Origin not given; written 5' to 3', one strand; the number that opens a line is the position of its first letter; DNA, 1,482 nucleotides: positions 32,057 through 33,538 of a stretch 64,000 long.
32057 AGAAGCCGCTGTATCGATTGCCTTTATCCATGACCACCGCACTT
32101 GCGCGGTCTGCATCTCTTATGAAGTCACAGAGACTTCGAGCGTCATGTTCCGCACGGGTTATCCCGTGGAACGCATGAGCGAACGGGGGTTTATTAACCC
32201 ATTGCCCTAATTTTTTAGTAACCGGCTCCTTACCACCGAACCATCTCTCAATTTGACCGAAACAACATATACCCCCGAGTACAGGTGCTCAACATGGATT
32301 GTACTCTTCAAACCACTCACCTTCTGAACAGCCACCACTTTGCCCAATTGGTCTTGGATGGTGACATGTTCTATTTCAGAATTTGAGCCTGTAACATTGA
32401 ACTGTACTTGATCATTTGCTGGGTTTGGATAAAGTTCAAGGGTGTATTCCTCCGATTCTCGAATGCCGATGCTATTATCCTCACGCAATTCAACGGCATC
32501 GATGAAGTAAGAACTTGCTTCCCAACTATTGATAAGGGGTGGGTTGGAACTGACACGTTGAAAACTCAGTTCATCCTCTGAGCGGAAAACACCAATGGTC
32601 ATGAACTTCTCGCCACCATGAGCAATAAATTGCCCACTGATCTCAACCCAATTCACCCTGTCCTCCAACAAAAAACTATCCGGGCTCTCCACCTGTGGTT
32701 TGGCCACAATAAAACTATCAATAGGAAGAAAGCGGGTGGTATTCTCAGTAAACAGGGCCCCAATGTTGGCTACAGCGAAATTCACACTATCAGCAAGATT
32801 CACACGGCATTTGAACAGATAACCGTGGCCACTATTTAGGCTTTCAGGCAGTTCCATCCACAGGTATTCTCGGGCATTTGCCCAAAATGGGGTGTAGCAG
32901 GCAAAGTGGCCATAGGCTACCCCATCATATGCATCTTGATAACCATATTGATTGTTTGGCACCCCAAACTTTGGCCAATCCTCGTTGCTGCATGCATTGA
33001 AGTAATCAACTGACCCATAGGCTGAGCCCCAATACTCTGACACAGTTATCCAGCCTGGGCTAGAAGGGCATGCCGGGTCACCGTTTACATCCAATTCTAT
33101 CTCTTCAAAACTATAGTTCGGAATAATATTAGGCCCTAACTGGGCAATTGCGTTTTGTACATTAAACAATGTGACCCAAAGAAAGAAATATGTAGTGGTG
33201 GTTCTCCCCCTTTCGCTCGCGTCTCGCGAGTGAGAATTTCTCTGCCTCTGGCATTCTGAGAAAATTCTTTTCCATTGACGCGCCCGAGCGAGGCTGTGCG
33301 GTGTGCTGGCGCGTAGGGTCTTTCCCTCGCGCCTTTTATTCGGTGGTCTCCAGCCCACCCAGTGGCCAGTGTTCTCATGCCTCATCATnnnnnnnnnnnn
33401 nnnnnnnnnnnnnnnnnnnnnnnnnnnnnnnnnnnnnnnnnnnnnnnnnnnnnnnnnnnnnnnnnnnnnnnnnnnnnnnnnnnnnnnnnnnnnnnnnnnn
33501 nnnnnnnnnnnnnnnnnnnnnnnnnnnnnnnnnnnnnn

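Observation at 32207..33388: Low-GC T9SS cargo gene with its N-terminus embedded in the repeat unit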

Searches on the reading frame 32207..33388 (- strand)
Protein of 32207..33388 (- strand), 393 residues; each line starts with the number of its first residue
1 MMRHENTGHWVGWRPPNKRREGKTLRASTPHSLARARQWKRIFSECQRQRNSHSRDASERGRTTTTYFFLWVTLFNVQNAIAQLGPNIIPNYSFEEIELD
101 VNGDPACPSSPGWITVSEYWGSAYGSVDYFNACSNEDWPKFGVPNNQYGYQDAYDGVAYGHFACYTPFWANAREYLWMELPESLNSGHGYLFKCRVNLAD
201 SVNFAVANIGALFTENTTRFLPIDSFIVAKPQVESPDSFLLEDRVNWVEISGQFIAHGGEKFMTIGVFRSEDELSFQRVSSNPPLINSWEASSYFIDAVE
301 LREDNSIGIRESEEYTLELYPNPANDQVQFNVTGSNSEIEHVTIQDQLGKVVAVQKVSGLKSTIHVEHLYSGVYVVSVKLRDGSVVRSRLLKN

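Call 6: search_protein_families(library=pfam, proteins=[window:32207-33388:-], max_evalue=0.01)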
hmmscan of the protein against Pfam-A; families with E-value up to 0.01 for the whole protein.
window:32207-33388:- (393 aa): 1 family
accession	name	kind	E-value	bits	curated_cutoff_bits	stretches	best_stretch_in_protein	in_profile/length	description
PF18962.6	Por_Secre_tail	-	1.1e-11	45.3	27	1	319-386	1-70/75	Secretion system C-terminal sorting domain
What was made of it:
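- Checked: Pfam PF18962 Por_Secre_tail matches residues 319-386 (E=1.1e-11, 45.3 bits against a cut-off of 27; call 6).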

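Call 10: find_homologous_proteins(query=window:32207-33388:-, max_evalue=0.001)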
Query window:32207-33388:- (393 aa): 38 proteins with E <= 0.001 among 1900 candidates.
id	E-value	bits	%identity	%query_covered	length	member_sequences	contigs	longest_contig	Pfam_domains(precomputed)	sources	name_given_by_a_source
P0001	9.1e-216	734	100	81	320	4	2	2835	PF18962.8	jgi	jgi:hypothetical protein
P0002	1.8e-149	516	72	83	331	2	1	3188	PF18962.8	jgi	jgi:hypothetical protein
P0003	6.1e-117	409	61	78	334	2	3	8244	PF18962.8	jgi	jgi:hypothetical protein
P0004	3.2e-98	347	51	83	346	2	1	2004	PF18962.8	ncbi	-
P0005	3.1e-93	331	48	84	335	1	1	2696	PF18962.8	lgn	-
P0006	4.7e-90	320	50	77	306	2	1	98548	PF18962.8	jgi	jgi:hypothetical protein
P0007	7.7e-82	293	47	79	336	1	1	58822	PF18962.8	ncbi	-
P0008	7.9e-80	287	46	78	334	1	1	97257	PF18962.8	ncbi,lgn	-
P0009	3.9e-79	284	45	79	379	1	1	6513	PF18962.8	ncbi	-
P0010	7.8e-79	283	44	83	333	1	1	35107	PF18962.8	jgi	jgi:hypothetical protein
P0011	1.6e-76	276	44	78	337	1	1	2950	PF18962.8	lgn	-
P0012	2.6e-72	262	44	74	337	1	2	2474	PF18962.8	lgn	-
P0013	2.0e-70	256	44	71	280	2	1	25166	PF18962.8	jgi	-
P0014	3.8e-70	255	41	78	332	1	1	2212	PF18962.8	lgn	-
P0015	6.9e-67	244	40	78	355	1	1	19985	PF18962.8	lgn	-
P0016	3.5e-66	242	44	69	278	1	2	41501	PF18962.8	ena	-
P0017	3.2e-61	225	44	78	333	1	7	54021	PF18962.8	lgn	-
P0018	3.1e-41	159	37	78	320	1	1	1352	PF18962.8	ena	-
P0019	6.0e-40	155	36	81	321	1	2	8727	PF18962.8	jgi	-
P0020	1.9e-33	134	32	82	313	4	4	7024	PF18962.8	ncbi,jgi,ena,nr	ncbi:MAG TPA: hypothetical protein DEH02_08665 [Bacteroidales bacterium]|nr:MAG: hypothetical protei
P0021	6.0e-33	132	31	78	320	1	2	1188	PF18962.8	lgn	-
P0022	1.7e-31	127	32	80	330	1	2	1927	PF18962.8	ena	-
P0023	3.5e-30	123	31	78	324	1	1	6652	PF18962.8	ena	-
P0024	4.4e-30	123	33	79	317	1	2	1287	PF18962.8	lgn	-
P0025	4.5e-30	123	30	82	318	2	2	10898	PF18962.8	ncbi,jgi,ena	-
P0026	1.3e-27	115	34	68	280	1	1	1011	PF18962.8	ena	-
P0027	3.2e-25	107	30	82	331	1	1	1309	PF18962.8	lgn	-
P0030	7.0e-22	96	30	56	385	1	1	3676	PF18962.8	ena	-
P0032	3.9e-18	83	27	84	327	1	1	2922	PF18962.8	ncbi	-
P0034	7.5e-17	79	33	55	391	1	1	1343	PF18962.8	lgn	-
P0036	2.1e-13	68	29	46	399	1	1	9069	PF18962.8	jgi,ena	jgi:hypothetical protein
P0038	9.2e-4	36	34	23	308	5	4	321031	PF00754.32,PF22633.4,PF18962.8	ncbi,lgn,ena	-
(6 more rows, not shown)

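Call 13: find_encoding_contigs(protein=P0001, flank=10000, max_places=6)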
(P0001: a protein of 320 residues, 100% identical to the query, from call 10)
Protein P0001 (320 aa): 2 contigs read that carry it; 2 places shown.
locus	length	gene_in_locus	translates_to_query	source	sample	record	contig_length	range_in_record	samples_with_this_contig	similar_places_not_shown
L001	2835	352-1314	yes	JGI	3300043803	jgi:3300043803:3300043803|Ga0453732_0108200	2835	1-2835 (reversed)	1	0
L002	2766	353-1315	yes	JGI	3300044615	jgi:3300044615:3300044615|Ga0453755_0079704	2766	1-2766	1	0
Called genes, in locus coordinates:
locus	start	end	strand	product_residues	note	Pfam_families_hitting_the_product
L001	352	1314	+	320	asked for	PF18962:Por_Secre_tail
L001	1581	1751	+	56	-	-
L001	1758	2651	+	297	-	-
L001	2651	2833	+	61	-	?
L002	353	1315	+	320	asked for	PF18962:Por_Secre_tail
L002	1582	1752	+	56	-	-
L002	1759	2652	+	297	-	-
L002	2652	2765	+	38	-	?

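Call 14: find_encoding_contigs(protein=P0002, flank=10000, max_places=6)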
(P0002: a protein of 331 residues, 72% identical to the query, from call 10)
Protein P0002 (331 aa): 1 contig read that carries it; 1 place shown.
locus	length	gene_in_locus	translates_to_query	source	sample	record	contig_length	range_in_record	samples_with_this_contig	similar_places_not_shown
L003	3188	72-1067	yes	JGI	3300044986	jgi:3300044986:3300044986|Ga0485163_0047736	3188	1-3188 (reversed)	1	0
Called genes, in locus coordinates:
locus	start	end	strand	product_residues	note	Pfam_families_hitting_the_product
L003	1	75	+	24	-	?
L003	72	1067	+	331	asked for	PF18962:Por_Secre_tail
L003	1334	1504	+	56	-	-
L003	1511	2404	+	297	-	-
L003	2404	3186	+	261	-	?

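Call 15: find_encoding_contigs(protein=P0003, flank=10000, max_places=6)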
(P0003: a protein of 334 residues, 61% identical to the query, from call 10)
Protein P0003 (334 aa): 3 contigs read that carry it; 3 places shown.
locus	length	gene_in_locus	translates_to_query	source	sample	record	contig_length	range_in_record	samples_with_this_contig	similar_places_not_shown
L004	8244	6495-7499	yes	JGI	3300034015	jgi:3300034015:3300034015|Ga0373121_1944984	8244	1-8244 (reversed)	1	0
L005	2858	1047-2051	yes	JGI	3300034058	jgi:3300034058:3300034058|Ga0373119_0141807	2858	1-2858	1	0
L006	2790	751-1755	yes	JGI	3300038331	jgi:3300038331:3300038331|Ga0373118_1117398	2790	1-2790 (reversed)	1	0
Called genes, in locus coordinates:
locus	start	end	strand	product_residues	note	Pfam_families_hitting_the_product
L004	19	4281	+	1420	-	PF19081:Ig_7, PF19408:PKD_6, PF13229:Beta_helix (weak), PF18962:Por_Secre_tail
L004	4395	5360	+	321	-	PF18962:Por_Secre_tail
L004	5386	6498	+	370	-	PF18962:Por_Secre_tail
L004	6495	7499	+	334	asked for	PF18962:Por_Secre_tail (weak)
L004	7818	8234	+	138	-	PF01042:Ribonuc_L-PSP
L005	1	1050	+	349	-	?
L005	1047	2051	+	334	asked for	PF18962:Por_Secre_tail (weak)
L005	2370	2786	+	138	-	PF01042:Ribonuc_L-PSP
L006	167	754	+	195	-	PF18962:Por_Secre_tail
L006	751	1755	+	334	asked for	PF18962:Por_Secre_tail (weak)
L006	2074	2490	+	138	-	PF01042:Ribonuc_L-PSP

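Call 32: list_cluster_members(proteins=[P0001, P0002])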
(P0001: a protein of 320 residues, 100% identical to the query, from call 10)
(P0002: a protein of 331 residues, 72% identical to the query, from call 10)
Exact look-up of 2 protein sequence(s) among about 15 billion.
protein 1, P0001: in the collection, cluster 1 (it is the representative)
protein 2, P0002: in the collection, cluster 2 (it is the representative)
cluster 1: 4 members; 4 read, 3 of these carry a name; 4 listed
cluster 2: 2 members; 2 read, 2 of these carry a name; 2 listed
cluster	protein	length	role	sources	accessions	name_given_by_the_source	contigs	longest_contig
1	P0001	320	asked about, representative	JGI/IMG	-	hypothetical protein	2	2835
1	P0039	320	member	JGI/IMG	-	hypothetical protein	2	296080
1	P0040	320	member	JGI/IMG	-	hypothetical protein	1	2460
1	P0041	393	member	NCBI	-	-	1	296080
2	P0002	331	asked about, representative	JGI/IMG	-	hypothetical protein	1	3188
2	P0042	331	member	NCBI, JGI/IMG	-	hypothetical protein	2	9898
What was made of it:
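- The version held from NCBI is the 393-aa product (call 32).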

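Call 33: find_encoding_contigs(protein=P0042, flank=10000, max_places=4)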
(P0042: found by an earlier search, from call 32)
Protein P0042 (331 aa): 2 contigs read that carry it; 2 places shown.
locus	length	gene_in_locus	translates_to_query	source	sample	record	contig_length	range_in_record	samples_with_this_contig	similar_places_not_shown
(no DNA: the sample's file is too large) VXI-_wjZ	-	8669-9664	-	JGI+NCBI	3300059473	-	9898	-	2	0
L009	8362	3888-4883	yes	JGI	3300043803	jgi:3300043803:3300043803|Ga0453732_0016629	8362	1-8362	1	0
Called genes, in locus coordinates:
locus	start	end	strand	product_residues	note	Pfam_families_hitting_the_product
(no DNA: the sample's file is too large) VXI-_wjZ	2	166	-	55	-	?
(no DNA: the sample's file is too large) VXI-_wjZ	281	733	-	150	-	-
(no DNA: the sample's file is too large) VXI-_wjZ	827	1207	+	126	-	-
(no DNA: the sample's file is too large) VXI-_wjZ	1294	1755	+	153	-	-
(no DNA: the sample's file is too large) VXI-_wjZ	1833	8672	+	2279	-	PF18962:Por_Secre_tail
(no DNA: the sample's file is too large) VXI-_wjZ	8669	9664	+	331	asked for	PF18962:Por_Secre_tail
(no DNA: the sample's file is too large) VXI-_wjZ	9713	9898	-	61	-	?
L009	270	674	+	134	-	-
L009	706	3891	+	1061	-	PF05048:NosD (faint), PF13229:Beta_helix, PF18962:Por_Secre_tail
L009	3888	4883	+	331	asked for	PF18962:Por_Secre_tail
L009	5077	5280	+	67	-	PF10047:DUF2281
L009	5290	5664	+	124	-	PF01850:PIN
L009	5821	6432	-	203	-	PF01557:FAA_hydrolase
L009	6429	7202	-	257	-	PF00929:RNase_T, PF20600:ExoX-like_C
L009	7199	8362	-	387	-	?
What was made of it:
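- On Horizontally acquired or exchanged cassette: A DUF2281/PIN toxin-antitoxin pair flanks the paralogous cassette in L009 (call 33).
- L009 shows that partner to be a 1061-aa beta-helix T9SS protein (call 33).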

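Call 34: find_encoding_contigs(protein=P0041, flank=10000, max_places=4)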
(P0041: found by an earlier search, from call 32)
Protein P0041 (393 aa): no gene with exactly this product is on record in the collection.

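Call 38: find_related_loci(query=A2, collection=genome_contigs, flank=6000)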
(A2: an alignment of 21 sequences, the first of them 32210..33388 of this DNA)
Query A2 (393 aa) in genome_contigs; peptide patterns used: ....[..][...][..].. (x = any residue, [..] = any of these).
599 stretches matched a pattern (row limit reached: there are more); 565 encode a relative of the query (tblastn E <= 1e-3); the best 80 are kept; 80 distinct loci.
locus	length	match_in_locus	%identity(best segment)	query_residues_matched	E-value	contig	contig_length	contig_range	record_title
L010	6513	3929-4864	45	82-393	4e-82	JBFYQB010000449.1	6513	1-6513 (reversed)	MAG: Flavobacteriales bacterium isolate PPR_0170 PPR_0170_bin.38.fa_k121_192597, whole genome shotgun sequence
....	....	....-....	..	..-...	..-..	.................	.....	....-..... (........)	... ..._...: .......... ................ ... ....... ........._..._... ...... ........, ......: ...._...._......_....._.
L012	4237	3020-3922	41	87-383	4e-68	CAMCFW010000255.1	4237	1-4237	MAG: Chryseobacterium gleum isolate MiH-22jul19-154 genome assembly, contig: MiH-22jul19-C54197, whole genome shotgun se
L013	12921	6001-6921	35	87-392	2e-42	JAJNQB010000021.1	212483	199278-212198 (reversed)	MAG: Arcticibacter sp. isolate MAG_38 k141_284468, whole genome shotgun sequence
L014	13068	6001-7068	30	35-391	6e-42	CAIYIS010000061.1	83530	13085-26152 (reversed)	MAG: uncultured Bacteroidetes bacterium isolate Kiruna_bin-09093 genome assembly, contig: bin-09093:61/85, whole genome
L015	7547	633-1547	34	68-392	6e-42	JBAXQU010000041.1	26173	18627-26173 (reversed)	MAG: Bacteroidota bacterium isolate ELA565 MAG565_41, whole genome shotgun sequence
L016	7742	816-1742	33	64-388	1e-41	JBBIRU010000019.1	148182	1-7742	MAG: Bacteroidota bacterium isolate QH2S170213_bin_357 NODE_74_length_148182_cov_2.57103, whole genome shotgun sequence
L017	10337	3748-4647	31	87-392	1e-40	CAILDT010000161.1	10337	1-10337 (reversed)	MAG: uncultured Bacteroidetes bacterium isolate LinL4_bin-1161 genome assembly, contig: bin-1161:161/994, whole genome s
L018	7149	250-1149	31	87-392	1e-39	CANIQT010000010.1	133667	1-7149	MAG: Bacteroidetes bacterium isolate RH-15aug16-189 genome assembly, contig: RH-15aug16-C185, whole genome shotgun seque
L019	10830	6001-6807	33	124-392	3e-39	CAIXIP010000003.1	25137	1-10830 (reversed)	MAG: uncultured Bacteroidetes bacterium isolate KT5_bin-767 genome assembly, contig: bin-767:003/358, whole genome shotg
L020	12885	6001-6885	33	87-393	5e-39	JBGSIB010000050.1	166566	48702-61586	MAG: Crocinitomicaceae bacterium isolate JTS-AC119 k141_4356225, whole genome shotgun sequence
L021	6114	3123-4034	32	67-387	7e-38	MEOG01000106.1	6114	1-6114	MAG: Bacteroidetes bacterium GWF2_35_48 gwf2_scaffold_64700, whole genome shotgun sequence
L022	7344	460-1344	32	87-392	3e-37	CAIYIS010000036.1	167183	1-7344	MAG: uncultured Bacteroidetes bacterium isolate Kiruna_bin-09093 genome assembly, contig: bin-09093:36/85, whole genome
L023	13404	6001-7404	31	67-392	6e-37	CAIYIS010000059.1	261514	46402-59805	MAG: uncultured Bacteroidetes bacterium isolate Kiruna_bin-09093 genome assembly, contig: bin-09093:59/85, whole genome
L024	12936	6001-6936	29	66-392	2e-36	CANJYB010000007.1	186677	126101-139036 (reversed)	MAG: Bacteroidetes bacterium isolate RH-23may17-974 genome assembly, contig: RH-23may17-C382, whole genome shotgun seque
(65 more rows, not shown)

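Call 45: search_protein_families(library=ncbifam, proteins=[window:32210-33196:-], max_evalue=0.01)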
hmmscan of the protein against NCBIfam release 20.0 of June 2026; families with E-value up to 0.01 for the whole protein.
window:32210-33196:- (329 aa): 4 families
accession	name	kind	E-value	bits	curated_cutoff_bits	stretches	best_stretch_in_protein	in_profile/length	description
TIGR04183.1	Por_Secre_tail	domain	4e-12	45.9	23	1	255-329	1-72/72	T9SS type A sorting domain-containing protein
NF038113.1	T9SSA_dep_M36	equivalog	8.7e-09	34.1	885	1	240-319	779-860/869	T9SS-dependent M36 family metallopeptidase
NF052644.1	T9SS_DNase_Rie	equivalog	0.00047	19.6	260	1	228-319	158-242/251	T9SS-dependent surface endonuclease, AS87_RS02955 family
NF050177.1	TapA_OM_Porphy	equivalog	0.00068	18.5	500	1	249-315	467-531/544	TapA/TapC family T9SS-dependent outer membrane protein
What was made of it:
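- On T9SS type A cargo: 45.3 bits against 27 (call 6); 45.9 bits against 23 (call 45).
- Checked: TIGR04183 scores 45.9 bits against 23 (call 45).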

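Call 51: predict_structure(alignment_id=A3)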
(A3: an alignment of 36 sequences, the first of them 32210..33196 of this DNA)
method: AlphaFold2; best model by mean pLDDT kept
length: 329 residues; sequences in the alignment: 36
mean_pLDDT: 92.6   pTM: 0.72
mean pLDDT of the five models: 92.6, 91.7, 91.3, 90.5, 89.6
residues with pLDDT >= 90: 270; 70-90: 42; 50-70: 17; < 50: 0
segments of 3 or more residues with pLDDT < 50: none
pLDDT, mean of each block of 10 residues (from residue 1): 84 68 96 92 94 96 97 97 96 97 94 98 95 97 98 96 97 96 97 97 96 85 84 97 67 93 93 87 96 93 97 91 95
secondary structure, 60 per line:
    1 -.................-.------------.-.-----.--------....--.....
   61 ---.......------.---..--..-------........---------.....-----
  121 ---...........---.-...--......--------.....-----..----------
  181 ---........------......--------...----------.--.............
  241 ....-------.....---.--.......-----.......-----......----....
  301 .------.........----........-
elements in order: H2-18 E56-60 E64-67 E94-101 E111-115 E124-134 E140-142 E145-150 H159-163 E184-191 E198-203 E212-214 E228-244 E252-256 E263-269 E275-281 E287-292 E297-301 E308-316 E321-328
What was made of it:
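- On T9SS type A cargo: The AlphaFold2 model shows a C-terminal beta-sandwich at residues 252-328 (call 51).
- Closest known: Type A T9SS cargo proteins of Bacteroidota. Same: The C-terminal domain scores above both curated cut-offs and is modelled as a beta-sandwich (calls 6, 45, 51).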

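Call 53: fold_search(model_id=the predicted structure, library=pdb)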
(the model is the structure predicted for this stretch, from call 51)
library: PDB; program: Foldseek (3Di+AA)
matches with E <= 10: 1607; with E <= 0.001: 116
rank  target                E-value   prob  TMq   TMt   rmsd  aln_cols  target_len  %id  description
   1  3k4z_A                8.8e-07  1.00  0.32  0.37  18.2       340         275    9  Crystal Structure of the Cellulosomal CBM4 from Clostridium thermocellum Cellulase CbhA (released 2010-07-28)
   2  4es8_B                2.2e-06  1.00  0.24  0.26  11.5       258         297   12  Crystal Structure of the adhesin domain of Epf from Streptococcus pyogenes in P212121 (released 2012-09-19)
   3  4es9_D                4.5e-06  1.00  0.24  0.26  11.6       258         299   12  Crystal Structure of the adhesin domain of Epf from Streptococcus pyogenes in P21 (released 2012-09-19)
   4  4es9_C                5.8e-06  1.00  0.24  0.25  11.5       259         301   11  Crystal Structure of the adhesin domain of Epf from Streptococcus pyogenes in P21 (released 2012-09-19)
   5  2vtf_B                7.3e-06  1.00  0.17  0.11  16.9       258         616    9  X-ray crystal structure of the Endo-beta-N-acetylglucosaminidase from Arthrobacter protophormiae E173Q mutant reveals  (released 2009-03-31)
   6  4es9_A                8.5e-06  1.00  0.24  0.26  11.3       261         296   11  Crystal Structure of the adhesin domain of Epf from Streptococcus pyogenes in P21 (released 2012-09-19)
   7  3gdb                  1.0e-05  1.00  0.25  0.15  18.0       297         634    9  Crystal structure of Spr0440 glycoside hydrolase domain, Endo-D from Streptococcus pneumoniae R6 (released 2009-03-17)
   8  6lej_B                1.1e-05  1.00  0.23  0.14  17.1       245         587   10  Structure of E. coli beta-glucuronidase complex with C6-propyl uronic isofagomine (released 2021-01-27)
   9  4es8_A                1.4e-05  1.00  0.24  0.26  11.2       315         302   10  Crystal Structure of the adhesin domain of Epf from Streptococcus pyogenes in P212121 (released 2012-09-19)
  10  4es9_B                1.7e-05  1.00  0.23  0.25  11.5       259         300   11  Crystal Structure of the adhesin domain of Epf from Streptococcus pyogenes in P21 (released 2012-09-19)
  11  6u7i_A                1.9e-05  1.00  0.22  0.13  18.8       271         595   11  Faecalibacterium prausnitzii Beta-glucuronidase (released 2019-10-30)
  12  7mjr                  2.0e-05  1.00  0.26  0.11  11.4       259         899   12  Vip4Da2 toxin structure (released 2021-05-05)
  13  2w91                  2.8e-05  1.00  0.25  0.14  17.9       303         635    9  Structure of a Streptococcus pneumoniae family 85 glycoside hydrolase, Endo-D. (released 2009-01-27)
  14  9j6n_A                2.8e-05  0.98  0.21  0.13  21.0       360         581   10  beta-D-galactofuranosidase ORF1110 from Streptomyces sp. JHA19, D-iminogalactitol complex (released 2024-11-27)
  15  5euv_A                3.3e-05  1.00  0.21  0.11  18.2       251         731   10  Crystal structure of a cold-adapted dimeric beta-D-galactosidase from Paracoccus sp. 32d strain (released 2016-09-14)
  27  2zey_B                9.2e-05  1.00  0.30  0.61   6.6       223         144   10  Family 16 carbohydrate binding module (released 2008-03-04)
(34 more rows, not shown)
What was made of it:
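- Closest known: CBM4 / CBM16 / galactose-binding-domain-like beta-jelly-rolls. Same: The AlphaFold2 model (pLDDT 92.6) matches CBM4 of CbhA (3k4z, E=9e-7), CBM16 (2zey, TM 0.61 on the target), the Epf adhesin domain and the sugar-binding domains of GH2 enzymes (calls 51, 53).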

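Call 54: find_encoding_contigs(protein=P0039, flank=4000, max_places=4)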
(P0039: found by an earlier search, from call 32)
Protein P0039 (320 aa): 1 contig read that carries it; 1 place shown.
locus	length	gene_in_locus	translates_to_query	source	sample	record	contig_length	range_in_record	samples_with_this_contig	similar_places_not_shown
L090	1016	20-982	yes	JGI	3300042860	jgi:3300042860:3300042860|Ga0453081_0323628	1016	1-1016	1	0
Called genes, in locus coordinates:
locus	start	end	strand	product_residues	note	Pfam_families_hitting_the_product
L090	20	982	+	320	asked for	PF18962:Por_Secre_tail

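Call 55: find_encoding_contigs(protein=P0040, flank=4000, max_places=4)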
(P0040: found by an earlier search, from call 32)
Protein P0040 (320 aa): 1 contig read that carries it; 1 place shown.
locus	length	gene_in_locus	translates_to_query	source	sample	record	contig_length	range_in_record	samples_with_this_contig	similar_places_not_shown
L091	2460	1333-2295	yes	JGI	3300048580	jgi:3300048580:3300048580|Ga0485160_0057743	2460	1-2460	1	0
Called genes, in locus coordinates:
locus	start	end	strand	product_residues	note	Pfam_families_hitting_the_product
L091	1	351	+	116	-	?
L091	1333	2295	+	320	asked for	PF18962:Por_Secre_tail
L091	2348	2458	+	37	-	?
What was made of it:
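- JGI gene calls use it in four contigs (calls 10, 13, 54, 55).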
